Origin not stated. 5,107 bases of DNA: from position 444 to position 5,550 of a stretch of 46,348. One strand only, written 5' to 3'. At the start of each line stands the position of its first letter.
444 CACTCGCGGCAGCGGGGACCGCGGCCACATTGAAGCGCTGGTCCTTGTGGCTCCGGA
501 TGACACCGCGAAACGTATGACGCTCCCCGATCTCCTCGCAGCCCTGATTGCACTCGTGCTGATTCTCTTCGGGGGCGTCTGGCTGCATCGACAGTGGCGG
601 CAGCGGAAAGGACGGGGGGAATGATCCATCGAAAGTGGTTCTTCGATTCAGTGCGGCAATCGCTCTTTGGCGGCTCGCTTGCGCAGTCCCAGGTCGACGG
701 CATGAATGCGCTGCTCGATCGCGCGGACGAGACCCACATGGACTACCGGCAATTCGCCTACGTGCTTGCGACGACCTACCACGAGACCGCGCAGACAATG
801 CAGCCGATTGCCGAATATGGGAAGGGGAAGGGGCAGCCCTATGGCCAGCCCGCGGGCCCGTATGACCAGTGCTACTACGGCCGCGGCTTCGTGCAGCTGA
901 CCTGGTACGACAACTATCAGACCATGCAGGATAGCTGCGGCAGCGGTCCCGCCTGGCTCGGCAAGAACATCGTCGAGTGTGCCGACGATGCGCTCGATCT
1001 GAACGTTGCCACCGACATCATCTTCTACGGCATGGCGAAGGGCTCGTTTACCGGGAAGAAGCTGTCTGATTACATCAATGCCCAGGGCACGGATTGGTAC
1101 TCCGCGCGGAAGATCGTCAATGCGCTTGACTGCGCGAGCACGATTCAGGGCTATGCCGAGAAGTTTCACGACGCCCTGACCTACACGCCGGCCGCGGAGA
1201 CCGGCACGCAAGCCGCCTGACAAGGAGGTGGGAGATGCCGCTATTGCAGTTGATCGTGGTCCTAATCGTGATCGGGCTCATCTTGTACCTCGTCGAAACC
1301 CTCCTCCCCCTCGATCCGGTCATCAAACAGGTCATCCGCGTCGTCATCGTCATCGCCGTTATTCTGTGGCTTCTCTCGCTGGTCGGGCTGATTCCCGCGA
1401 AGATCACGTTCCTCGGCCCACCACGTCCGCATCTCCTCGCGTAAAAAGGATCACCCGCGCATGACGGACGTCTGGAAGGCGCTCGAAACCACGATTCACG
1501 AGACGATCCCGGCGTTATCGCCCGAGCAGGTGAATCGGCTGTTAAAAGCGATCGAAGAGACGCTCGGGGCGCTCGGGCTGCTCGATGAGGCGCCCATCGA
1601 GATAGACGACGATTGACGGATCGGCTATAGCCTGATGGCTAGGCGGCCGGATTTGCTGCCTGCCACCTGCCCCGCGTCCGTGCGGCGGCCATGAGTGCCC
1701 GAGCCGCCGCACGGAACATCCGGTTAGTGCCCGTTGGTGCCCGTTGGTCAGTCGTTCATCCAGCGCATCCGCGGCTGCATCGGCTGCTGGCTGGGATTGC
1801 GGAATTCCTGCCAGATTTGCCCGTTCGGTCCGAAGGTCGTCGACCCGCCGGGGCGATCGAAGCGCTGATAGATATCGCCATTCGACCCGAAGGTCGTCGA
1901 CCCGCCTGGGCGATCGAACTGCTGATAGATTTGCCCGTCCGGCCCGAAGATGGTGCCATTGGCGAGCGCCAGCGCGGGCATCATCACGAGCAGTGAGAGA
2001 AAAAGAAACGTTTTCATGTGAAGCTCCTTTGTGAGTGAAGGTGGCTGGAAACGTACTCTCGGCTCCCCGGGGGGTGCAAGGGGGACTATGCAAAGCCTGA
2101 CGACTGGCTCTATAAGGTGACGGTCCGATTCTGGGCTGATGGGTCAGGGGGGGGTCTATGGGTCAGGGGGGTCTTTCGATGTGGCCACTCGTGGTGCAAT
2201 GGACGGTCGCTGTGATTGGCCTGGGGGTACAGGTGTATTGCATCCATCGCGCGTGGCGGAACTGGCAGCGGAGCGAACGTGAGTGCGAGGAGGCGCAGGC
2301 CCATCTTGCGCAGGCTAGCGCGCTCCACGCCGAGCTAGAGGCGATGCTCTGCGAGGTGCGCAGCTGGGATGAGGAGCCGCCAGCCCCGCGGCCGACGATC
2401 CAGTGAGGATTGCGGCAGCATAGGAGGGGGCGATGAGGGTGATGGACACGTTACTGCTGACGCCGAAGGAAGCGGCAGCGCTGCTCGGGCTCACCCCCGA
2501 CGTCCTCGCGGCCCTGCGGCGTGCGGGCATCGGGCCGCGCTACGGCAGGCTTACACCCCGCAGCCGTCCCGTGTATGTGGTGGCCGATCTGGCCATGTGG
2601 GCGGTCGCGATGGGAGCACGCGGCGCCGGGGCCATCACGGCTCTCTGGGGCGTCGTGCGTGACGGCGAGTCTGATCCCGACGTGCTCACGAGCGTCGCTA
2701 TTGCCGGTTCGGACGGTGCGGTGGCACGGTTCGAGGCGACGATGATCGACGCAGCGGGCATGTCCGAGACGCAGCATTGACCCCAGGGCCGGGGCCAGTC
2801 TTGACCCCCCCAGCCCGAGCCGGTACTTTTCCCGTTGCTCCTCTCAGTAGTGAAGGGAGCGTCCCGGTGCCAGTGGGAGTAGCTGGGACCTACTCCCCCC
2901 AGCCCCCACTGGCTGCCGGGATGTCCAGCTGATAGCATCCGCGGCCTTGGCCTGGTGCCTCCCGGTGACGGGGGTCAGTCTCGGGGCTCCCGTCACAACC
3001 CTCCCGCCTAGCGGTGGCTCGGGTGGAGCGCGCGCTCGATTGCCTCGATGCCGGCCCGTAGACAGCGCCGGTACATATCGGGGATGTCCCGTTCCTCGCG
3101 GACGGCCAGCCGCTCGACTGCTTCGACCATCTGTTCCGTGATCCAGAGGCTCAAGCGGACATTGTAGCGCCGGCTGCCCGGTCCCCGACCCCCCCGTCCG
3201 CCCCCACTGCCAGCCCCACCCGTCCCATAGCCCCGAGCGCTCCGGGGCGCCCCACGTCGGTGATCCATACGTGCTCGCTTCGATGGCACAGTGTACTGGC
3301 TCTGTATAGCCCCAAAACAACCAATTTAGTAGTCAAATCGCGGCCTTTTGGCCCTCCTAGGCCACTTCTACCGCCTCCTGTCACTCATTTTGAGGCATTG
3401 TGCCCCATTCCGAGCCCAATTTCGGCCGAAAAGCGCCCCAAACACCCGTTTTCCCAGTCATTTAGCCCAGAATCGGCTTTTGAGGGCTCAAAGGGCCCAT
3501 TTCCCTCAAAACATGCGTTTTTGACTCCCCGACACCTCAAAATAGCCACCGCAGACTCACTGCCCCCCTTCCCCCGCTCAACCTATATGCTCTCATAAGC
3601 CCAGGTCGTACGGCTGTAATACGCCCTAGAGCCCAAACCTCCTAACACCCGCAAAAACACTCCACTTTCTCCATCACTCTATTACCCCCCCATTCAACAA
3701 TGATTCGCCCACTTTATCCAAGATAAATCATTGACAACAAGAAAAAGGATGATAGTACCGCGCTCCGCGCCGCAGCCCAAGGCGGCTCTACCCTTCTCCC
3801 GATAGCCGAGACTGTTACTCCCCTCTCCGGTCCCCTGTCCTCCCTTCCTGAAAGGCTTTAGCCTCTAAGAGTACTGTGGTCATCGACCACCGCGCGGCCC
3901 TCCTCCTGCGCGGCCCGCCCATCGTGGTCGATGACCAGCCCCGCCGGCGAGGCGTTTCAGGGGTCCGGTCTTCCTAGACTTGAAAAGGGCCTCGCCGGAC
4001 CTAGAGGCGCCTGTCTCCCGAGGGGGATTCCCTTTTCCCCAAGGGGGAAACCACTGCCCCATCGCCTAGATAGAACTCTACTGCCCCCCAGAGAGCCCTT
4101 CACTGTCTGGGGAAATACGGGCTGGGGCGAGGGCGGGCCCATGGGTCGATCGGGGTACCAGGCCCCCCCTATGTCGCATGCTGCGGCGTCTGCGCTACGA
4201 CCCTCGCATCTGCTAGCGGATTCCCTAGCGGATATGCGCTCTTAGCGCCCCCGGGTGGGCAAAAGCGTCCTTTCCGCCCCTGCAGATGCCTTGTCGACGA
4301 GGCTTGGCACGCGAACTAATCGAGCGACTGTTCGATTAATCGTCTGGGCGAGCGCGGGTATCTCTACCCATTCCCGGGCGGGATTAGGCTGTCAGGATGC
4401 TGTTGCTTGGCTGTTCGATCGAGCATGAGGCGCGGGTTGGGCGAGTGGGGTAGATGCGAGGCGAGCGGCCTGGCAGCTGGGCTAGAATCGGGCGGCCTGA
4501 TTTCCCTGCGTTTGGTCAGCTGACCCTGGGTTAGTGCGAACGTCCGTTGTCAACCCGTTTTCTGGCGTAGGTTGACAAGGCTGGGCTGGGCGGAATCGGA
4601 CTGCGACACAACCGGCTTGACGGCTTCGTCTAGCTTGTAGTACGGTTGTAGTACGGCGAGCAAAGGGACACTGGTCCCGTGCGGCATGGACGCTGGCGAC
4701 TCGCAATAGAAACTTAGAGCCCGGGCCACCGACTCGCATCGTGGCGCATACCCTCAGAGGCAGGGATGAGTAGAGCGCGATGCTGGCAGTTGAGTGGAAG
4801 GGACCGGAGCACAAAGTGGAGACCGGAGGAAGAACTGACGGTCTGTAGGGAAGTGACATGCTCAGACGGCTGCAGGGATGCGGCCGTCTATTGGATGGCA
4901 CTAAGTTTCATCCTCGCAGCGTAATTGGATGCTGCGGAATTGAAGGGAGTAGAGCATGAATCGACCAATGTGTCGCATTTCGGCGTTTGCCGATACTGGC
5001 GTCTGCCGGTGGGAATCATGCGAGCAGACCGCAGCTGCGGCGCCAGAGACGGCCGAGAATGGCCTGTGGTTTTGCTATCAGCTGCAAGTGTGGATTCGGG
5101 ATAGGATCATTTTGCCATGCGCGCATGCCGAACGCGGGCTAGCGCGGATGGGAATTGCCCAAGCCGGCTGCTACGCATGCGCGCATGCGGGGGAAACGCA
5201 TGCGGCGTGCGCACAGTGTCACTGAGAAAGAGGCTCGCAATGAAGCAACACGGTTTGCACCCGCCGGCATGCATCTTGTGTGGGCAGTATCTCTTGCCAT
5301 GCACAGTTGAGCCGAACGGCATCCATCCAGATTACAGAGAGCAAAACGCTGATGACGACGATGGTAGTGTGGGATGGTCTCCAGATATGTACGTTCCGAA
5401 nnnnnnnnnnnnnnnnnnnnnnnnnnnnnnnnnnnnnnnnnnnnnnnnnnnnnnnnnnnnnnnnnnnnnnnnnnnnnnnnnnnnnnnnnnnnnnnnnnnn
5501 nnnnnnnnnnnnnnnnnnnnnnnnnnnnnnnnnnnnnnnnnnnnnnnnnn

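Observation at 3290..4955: A 1.65-kb stretch with no credible ORF in a tightly packed genome: candidate long ncRNA, origin or immunity control region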

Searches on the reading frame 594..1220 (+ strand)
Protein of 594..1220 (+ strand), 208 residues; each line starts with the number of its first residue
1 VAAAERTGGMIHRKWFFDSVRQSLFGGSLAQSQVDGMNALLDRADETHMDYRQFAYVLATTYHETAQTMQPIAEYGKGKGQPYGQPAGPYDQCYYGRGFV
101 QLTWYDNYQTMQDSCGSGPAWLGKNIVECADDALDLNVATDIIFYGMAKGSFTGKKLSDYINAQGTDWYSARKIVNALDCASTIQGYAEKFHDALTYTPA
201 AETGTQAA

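Call 13: search_protein_families(library=pfam, proteins=[window:594-1220:+], max_evalue=0.01)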
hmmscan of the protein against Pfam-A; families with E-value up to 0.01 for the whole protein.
window:594-1220:+ (208 aa): 0 families

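Call 32: search_protein_families(library=phrogs, proteins=[window:621-1220:+], max_evalue=0.001)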
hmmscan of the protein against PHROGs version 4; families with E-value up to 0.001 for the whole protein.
window:621-1220:+ (199 aa): 2 families
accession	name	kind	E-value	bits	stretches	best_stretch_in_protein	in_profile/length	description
phrog_181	-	lysis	6.8e-22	79.2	1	7-194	336-539/769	endolysin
phrog_29753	-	unknown function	8.5e-20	72.2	1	42-183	243-371/374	-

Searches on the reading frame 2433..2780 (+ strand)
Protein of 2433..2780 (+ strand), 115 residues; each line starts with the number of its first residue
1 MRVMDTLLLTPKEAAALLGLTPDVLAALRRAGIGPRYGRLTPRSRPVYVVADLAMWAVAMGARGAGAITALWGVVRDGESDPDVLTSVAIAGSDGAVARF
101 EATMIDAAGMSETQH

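Call 13: search_protein_families(library=pfam, proteins=[window:2433-2780:+], max_evalue=0.01)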
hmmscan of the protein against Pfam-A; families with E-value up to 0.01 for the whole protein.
window:2433-2780:+ (115 aa): 1 family
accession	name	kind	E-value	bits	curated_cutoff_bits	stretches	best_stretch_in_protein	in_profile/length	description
PF12728.13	HTH_17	-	0.00019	22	27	1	8-38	1-31/51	Helix-turn-helix domain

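Call 125: search_protein_families(library=ncbifam, proteins=[window:2433-2780:+], max_evalue=0.001)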
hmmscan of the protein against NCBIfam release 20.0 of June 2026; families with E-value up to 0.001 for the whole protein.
window:2433-2780:+ (115 aa): 0 families

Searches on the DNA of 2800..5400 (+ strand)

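Call 7: search_dna_similar(query=window:2800-5400:+, collection=phages, mode=distant)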
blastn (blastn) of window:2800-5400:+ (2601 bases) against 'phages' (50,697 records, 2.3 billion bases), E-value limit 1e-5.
No match.

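Call 12: search_rna_families(source=window, start=2900, end=5300, threshold=evalue, max_evalue=5)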
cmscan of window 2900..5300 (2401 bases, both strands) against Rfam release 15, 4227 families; matches with E-value up to 5: 1.
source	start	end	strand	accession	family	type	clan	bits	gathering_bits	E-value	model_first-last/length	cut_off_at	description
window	5178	5209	+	RF01046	WLE3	Cis-reg;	-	20.7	50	0.2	1-44/44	no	Wingless localisation element 3 (WLE3)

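Call 14: search_dna_similar(query=window:2800-5400:+, collection=plasmids, mode=distant)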
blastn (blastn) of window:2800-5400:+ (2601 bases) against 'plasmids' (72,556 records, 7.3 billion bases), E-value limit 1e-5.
No match.

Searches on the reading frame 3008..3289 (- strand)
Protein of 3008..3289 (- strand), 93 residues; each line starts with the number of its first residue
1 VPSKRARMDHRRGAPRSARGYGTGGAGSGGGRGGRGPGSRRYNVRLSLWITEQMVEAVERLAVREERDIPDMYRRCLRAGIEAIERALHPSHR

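Call 13: search_protein_families(library=pfam, proteins=[window:3008-3289:-], max_evalue=0.01)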
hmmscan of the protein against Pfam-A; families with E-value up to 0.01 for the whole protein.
window:3008-3289:- (93 aa): 0 families

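Call 16: find_related_loci(query=window:3008-3289:-, collection=viral_contigs, flank=6000)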
Query window:3008-3289:- (93 aa) in viral_contigs; peptide patterns used: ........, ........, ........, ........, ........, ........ (x = any residue, [..] = any of these).
114 stretches matched a pattern, but none encodes a relative of the query by tblastn (E <= 1e-3).

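Call 32: search_protein_families(library=phrogs, proteins=[window:3008-3268:-], max_evalue=0.001)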
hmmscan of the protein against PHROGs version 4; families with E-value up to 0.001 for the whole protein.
window:3008-3268:- (86 aa): 0 families

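Call 73: find_homologous_proteins(query=window:3008-3268:-, max_evalue=0.001)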
Query window:3008-3268:- (86 aa): 1 proteins with E <= 0.001 among 22 candidates.
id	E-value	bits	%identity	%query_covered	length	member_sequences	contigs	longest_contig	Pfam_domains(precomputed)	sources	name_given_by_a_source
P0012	2.5e-49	183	100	100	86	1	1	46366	-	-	-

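Call 74: search_solved_structures(query=window:3008-3268:-, max_evalue=10, show_alignments=2)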
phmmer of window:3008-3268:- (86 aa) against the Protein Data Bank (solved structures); distinct sequences matched with E-value up to 10: 29.
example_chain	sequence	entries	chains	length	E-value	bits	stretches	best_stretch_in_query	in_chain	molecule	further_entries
5opt_d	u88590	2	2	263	0.065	16.6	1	5-51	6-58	40S ribosomal protein S2, putative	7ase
8a3w_SF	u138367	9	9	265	0.074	16.4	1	6-37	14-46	40S ribosomal protein S2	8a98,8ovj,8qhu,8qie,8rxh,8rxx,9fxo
5t2a_AP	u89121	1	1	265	0.074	16.4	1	6-37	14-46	uS5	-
6eld_A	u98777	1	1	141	0.12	15.7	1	12-53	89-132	Nucleolysin TIA-1 isoform p40,U1 small nuclear ribonucleoprotein C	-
7xez_A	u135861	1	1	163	0.13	15.6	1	13-37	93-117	Histone acetyltransferase p300,NUT family member 1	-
7usc_C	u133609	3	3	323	0.17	15.3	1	11-41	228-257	Wiskott-Aldrich syndrome protein family member 1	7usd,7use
7b5l_H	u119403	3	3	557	0.25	14.8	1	6-52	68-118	E3 ubiquitin-protein ligase ARIH1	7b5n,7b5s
5tte_B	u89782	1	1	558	0.25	14.8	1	6-52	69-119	E3 ubiquitin-protein ligase ARIH1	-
4kbl_A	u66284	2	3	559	0.25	14.8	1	6-52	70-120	E3 ubiquitin-protein ligase ARIH1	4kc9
7b5m_H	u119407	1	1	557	0.25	14.7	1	6-52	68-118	E3 ubiquitin-protein ligase ARIH1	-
7eoy_B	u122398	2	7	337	0.32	14.4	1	15-36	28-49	Capsid protein,Immunoglobulin G-binding protein A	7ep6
4oww_A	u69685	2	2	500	0.42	14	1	5-54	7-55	Integrator complex subunit 3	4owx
8auv_c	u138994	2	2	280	0.43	14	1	4-36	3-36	uS5 (40S ribosomal protein S2) | 40S ribosomal protein S2-3-like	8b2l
9vth_SD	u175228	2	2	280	0.43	14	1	4-36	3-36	Small ribosomal subunit protein uS5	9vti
8pel_B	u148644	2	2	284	0.44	14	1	7-45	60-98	Exoribonuclease phosphorolytic domain-containing protein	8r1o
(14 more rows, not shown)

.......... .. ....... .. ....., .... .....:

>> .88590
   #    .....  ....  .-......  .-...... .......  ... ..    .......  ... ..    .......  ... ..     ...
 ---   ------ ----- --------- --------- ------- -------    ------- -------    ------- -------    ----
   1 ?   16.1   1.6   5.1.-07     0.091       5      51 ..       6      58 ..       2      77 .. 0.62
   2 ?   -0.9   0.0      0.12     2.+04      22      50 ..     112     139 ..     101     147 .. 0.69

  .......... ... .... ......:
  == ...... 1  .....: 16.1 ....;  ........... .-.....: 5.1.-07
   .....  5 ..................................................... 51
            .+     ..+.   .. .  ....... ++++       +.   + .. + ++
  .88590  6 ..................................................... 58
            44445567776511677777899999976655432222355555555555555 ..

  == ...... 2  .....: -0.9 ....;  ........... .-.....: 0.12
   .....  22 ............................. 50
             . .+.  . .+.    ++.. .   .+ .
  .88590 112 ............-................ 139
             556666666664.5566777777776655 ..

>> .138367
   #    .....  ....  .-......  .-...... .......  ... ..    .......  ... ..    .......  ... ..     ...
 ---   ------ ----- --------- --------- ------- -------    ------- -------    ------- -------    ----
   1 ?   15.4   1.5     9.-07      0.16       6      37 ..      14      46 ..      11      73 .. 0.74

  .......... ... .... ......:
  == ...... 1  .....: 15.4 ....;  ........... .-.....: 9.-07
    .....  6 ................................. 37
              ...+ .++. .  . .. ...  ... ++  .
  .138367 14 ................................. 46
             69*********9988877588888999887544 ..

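Call 75: search_protein_families(library=pfam, proteins=[window:3008-3268:-], max_evalue=5)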
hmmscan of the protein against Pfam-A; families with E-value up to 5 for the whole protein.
window:3008-3268:- (86 aa): 1 family
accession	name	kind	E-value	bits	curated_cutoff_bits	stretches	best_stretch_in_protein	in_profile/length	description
PF01402.27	RHH_1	-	0.079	13.4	20.5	1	38-74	1-37/39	Ribbon-helix-helix protein, copG family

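Call 101: predict_structure(protein=window:3008-3268:-)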
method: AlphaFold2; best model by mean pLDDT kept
length: 86 residues; sequences in the alignment: 1
mean_pLDDT: 72.2   pTM: 0.43
mean pLDDT of the five models: 72.2, 70.3, 66.2, 61.2, 60.6
residues with pLDDT >= 90: 7; 70-90: 39; 50-70: 33; < 50: 7
segments of 3 or more residues with pLDDT < 50: none
pLDDT, mean of each block of 10 residues (from residue 1): 58 55 55 74 87 91 86 84 54
secondary structure, 60 per line:
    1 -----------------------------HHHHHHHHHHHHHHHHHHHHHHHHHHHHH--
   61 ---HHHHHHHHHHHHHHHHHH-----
elements in order: H30-58 H64-81

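Call 125: search_protein_families(library=ncbifam, proteins=[window:3008-3268:-], max_evalue=0.001)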
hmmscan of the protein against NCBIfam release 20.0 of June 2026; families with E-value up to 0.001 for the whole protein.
window:3008-3268:- (86 aa): 0 families

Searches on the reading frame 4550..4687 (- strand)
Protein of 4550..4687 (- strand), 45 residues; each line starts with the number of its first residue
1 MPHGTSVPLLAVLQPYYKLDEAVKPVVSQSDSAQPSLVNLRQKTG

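Call 75: search_protein_families(library=pfam, proteins=[window:4550-4687:-], max_evalue=5)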
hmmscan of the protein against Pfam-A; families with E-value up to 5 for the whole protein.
window:4550-4687:- (45 aa): 0 families
